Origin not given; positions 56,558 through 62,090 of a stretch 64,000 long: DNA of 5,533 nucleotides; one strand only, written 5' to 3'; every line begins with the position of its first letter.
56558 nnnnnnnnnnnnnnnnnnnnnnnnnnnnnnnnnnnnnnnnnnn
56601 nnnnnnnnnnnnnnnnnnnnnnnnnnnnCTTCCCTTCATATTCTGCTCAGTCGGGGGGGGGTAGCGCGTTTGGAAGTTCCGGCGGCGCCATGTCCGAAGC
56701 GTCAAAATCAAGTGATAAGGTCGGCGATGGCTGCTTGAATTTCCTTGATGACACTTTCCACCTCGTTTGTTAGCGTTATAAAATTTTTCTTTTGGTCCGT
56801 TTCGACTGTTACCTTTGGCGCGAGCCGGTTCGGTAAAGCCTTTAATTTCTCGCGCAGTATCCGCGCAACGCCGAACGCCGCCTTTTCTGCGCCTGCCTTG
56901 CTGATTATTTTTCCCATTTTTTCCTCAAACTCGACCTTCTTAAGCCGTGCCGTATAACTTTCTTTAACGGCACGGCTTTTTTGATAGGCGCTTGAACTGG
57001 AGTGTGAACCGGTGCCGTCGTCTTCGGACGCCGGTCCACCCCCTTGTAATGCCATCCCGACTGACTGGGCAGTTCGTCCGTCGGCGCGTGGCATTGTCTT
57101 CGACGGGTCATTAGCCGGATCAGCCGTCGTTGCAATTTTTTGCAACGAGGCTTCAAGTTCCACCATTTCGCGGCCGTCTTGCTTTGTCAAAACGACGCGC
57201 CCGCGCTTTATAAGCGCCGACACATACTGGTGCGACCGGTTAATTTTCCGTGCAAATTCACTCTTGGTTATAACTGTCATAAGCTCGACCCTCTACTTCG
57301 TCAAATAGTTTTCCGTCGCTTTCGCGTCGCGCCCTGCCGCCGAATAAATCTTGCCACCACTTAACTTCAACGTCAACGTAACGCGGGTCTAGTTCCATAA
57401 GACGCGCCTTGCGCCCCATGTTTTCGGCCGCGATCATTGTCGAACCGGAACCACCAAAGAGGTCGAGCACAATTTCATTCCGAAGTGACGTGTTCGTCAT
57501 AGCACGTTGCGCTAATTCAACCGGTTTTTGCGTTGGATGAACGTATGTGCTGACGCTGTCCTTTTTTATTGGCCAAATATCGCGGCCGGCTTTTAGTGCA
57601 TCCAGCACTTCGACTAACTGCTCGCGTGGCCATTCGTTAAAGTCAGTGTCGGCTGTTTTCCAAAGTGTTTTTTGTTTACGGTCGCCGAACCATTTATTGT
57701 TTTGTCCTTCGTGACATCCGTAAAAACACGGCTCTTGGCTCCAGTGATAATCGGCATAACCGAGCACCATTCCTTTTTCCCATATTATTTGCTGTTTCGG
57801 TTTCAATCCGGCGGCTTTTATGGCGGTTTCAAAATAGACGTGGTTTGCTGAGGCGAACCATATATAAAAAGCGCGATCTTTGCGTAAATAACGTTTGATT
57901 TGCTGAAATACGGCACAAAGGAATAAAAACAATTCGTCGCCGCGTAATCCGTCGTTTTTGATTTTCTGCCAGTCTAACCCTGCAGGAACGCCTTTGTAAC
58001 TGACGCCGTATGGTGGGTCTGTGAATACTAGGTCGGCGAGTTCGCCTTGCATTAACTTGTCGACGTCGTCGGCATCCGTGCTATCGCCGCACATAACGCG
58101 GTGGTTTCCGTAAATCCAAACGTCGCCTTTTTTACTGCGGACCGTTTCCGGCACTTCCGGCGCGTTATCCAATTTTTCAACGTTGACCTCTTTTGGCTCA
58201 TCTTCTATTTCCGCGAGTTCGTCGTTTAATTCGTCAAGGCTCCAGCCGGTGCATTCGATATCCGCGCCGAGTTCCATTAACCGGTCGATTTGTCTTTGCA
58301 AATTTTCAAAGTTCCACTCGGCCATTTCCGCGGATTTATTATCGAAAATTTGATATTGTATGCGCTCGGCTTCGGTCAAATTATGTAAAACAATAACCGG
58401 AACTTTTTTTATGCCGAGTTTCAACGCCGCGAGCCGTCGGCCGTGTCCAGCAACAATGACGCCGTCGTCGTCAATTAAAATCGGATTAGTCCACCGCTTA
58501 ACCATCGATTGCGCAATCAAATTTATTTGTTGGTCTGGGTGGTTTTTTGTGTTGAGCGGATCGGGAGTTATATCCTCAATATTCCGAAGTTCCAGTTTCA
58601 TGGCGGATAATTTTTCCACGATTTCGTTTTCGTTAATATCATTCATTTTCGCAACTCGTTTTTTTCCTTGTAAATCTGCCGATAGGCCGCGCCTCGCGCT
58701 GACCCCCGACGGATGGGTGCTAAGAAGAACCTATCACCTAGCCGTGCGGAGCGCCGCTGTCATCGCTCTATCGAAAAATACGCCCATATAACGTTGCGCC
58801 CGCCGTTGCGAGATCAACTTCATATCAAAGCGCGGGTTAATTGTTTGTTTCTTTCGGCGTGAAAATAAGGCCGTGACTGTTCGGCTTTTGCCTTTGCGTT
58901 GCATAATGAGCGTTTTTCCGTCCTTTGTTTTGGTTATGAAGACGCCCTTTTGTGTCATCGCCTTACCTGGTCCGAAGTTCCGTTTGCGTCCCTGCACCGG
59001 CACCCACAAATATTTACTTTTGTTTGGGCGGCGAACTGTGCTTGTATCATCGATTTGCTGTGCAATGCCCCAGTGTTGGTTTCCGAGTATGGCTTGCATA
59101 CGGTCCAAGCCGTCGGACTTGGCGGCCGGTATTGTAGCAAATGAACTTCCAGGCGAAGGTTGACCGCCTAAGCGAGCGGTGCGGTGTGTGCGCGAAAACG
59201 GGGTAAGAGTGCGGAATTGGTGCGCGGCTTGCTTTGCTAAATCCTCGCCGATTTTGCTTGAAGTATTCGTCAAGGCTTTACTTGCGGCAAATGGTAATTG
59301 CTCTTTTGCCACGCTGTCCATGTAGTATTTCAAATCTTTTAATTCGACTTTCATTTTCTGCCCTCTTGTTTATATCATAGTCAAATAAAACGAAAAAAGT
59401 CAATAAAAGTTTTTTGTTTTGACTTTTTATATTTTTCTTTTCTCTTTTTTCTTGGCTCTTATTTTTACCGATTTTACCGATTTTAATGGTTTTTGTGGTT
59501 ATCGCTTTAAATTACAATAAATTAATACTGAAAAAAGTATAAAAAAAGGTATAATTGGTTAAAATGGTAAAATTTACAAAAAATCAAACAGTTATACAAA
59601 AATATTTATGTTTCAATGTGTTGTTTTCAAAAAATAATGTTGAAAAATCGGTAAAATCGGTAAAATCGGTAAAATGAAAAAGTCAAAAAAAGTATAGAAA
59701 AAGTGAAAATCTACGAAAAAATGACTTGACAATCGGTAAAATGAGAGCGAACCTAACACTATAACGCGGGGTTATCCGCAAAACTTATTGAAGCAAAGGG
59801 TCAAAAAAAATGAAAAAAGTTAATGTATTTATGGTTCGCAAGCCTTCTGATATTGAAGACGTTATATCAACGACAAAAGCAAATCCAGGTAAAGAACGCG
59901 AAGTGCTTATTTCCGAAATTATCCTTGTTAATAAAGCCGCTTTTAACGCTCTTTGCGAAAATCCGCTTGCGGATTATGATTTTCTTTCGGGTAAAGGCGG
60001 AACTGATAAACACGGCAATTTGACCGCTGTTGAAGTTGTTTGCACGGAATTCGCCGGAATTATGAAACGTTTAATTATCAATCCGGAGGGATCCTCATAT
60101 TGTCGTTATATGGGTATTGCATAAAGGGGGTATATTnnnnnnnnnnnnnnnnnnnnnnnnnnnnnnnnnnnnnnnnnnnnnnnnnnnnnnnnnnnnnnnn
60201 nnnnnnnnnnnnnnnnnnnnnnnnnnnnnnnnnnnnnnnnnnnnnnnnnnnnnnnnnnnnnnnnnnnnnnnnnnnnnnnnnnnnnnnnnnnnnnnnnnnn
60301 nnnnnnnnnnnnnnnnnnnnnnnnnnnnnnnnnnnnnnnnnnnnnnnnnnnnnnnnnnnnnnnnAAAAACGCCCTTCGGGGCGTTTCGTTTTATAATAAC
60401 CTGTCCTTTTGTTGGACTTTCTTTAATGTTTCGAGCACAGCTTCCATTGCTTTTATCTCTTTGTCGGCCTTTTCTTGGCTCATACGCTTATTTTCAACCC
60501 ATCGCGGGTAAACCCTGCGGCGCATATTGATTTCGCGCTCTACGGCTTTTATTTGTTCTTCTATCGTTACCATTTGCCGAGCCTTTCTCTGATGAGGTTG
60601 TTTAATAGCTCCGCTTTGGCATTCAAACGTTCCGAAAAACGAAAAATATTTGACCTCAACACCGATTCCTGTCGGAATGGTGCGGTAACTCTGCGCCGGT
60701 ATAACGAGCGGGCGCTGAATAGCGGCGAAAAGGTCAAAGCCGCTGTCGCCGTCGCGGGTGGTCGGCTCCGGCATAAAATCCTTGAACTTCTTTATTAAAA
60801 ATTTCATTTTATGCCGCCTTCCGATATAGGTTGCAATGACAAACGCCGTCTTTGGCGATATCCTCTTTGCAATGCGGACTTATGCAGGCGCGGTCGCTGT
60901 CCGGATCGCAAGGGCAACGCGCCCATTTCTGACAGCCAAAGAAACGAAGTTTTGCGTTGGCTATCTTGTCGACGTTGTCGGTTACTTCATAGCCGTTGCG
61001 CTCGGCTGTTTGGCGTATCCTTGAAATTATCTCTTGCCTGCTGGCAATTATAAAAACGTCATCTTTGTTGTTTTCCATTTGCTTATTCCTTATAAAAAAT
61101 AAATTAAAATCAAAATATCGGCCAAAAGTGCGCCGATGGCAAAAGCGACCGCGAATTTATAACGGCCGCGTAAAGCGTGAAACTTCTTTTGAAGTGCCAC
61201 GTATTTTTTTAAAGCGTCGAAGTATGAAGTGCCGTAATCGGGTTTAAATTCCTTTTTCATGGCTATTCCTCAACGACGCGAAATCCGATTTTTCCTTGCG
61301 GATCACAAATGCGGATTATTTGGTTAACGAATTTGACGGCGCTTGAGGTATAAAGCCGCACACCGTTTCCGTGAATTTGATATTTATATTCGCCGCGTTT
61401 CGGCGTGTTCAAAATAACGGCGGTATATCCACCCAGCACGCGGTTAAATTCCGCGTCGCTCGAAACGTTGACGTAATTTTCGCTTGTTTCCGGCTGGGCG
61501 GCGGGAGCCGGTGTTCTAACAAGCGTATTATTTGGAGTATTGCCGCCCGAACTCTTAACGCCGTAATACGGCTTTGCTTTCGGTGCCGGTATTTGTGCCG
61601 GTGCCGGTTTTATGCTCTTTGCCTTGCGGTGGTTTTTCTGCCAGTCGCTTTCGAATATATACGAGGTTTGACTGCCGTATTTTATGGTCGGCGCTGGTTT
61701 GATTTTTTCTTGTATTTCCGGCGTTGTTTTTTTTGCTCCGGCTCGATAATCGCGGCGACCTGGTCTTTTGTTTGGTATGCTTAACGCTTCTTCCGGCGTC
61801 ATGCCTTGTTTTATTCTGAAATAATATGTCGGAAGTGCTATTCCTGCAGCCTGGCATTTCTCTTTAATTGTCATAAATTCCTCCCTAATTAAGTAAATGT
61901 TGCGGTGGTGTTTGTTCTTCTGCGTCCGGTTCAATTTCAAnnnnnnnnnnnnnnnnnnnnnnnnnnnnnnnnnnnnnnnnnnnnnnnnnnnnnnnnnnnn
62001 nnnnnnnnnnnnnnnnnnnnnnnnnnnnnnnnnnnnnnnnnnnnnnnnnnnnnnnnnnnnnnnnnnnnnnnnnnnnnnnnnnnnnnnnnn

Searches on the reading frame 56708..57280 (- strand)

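Call 6: search_protein_families(library=phrogs, proteins=[window:56708-57280:-])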
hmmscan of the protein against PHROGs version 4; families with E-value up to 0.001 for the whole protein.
window:56708-57280:- (190 aa): 2 families
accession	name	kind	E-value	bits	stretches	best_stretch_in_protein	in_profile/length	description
phrog_57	-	head and packaging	6e-23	82.7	1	1-180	10-160/199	terminase small subunit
phrog_141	-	head and packaging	0.00058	20.3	1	101-186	80-158/183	terminase small subunit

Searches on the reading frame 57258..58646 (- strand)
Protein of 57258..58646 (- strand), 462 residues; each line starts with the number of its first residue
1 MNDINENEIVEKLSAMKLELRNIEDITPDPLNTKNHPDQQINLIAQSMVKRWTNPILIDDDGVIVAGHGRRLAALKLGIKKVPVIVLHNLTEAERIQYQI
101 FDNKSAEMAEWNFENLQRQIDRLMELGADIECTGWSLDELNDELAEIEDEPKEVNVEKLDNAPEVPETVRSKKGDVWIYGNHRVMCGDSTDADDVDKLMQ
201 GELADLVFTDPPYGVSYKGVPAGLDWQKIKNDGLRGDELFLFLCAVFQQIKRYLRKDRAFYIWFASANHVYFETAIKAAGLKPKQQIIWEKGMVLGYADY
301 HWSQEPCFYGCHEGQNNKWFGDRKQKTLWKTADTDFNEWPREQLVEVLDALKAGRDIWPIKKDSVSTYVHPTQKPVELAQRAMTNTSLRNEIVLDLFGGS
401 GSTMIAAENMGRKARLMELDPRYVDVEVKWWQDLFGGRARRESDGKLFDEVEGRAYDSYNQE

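Call 6: search_protein_families(library=phrogs, proteins=[window:57258-58646:-])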
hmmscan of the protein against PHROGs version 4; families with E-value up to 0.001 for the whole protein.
window:57258-58646:- (462 aa): 24 families
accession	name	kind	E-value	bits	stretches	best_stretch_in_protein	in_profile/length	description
phrog_498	-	other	1.5e-133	447.6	1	8-455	25-444/633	DNA methyltransferase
phrog_620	-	DNA, RNA and nucleotide metabolism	5.2e-38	132.3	1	15-182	6-173/217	ParB-like partition protein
phrog_67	-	other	3.8e-36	126.4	1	110-434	85-346/743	DNA methyltransferase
phrog_8071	-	DNA, RNA and nucleotide metabolism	5.3e-32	112.5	1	16-219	5-209/389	ParB-like partition protein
phrog_930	-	DNA, RNA and nucleotide metabolism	1.5e-28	101.2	1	15-162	4-151/223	ParB-like partition protein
phrog_15396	-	DNA, RNA and nucleotide metabolism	1e-25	92.1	1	17-149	3-136/258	ParB-like partition nuclease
phrog_3008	-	other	1.9e-19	70.9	1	369-450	149-230/244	DNA methyltransferase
phrog_23085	-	unknown function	3.1e-19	70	1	362-437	35-111/138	-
phrog_940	-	DNA, RNA and nucleotide metabolism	1.2e-18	68.5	1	15-151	3-136/388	nuclease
phrog_18056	-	DNA, RNA and nucleotide metabolism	2.3e-14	54.1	1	16-118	1-98/387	ParB-like partition nuclease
phrog_723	-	DNA, RNA and nucleotide metabolism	1.2e-12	49.1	1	22-167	17-163/223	ParB-like partition protein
phrog_18293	-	other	2.5e-11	44.6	1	365-428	41-104/119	methyltransferase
phrog_4715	-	DNA, RNA and nucleotide metabolism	2.3e-10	40.5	1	2-113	126-248/630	ParB-like partition protein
phrog_6952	-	other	2e-08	35.3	1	356-434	100-178/181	DNA methyltransferase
phrog_9353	-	unknown function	2.6e-08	35.1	1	25-153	18-147/245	-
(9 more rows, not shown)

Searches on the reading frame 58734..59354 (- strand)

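Call 6: search_protein_families(library=phrogs, proteins=[window:58734-59354:-])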
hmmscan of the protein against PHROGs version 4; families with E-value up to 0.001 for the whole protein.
window:58734-59354:- (206 aa): 1 family
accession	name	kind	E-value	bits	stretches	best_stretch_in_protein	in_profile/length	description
phrog_1924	-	tail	1.5e-12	48.9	2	85-206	132-237/237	minor tail protein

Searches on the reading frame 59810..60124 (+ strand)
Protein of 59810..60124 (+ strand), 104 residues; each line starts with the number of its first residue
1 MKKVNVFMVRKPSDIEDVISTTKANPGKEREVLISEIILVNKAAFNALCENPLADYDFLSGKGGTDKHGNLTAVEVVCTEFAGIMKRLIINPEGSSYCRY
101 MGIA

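Call 78: search_protein_families(library=phrogs, proteins=[window:59810-60124:+], max_evalue=0.001)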
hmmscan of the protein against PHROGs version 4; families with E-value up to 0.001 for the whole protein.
window:59810-60124:+ (104 aa): 1 family
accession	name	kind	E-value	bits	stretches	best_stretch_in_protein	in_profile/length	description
phrog_21303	-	unknown function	5.5e-09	37.3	1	27-103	15-91/101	-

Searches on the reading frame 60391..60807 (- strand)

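Call 78: search_protein_families(library=phrogs, proteins=[window:60391-60807:-], max_evalue=0.001)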
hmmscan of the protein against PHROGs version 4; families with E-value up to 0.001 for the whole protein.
window:60391-60807:- (138 aa): 2 families
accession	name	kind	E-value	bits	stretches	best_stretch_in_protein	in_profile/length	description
phrog_135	-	DNA, RNA and nucleotide metabolism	1.9e-05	25.4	1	12-53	156-197/463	dUTPase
phrog_19667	-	unknown function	0.00054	20.8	1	86-128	16-58/64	-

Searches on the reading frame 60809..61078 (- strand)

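Call 78: search_protein_families(library=phrogs, proteins=[window:60809-61078:-], max_evalue=0.001)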
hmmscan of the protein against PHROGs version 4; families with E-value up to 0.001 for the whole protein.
window:60809-61078:- (89 aa): 1 family
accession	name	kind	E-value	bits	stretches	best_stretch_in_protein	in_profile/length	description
phrog_38239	-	unknown function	0.00026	22.2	1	32-88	4-61/63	-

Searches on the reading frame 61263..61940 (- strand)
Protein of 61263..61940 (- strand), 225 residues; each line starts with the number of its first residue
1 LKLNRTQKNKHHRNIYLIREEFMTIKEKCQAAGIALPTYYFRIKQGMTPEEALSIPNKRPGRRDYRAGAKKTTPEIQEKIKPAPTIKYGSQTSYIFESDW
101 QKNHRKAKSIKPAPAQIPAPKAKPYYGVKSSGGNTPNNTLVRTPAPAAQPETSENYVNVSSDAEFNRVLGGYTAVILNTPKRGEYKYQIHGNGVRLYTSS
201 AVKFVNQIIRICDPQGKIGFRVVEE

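Call 56: search_protein_families(library=pfam, proteins=[window:61263-61940:-])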
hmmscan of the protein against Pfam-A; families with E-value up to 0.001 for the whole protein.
window:61263-61940:- (225 aa): 0 families

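Call 78: search_protein_families(library=phrogs, proteins=[window:61263-61940:-], max_evalue=0.001)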
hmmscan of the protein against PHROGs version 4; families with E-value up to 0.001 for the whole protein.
window:61263-61940:- (225 aa): 2 families
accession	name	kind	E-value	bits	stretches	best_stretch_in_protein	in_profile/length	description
phrog_3377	-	DNA, RNA and nucleotide metabolism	1.5e-05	25.9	1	6-80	89-164/196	HNH endonuclease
phrog_1065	-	unknown function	6.8e-05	23.8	1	25-68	60-101/192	-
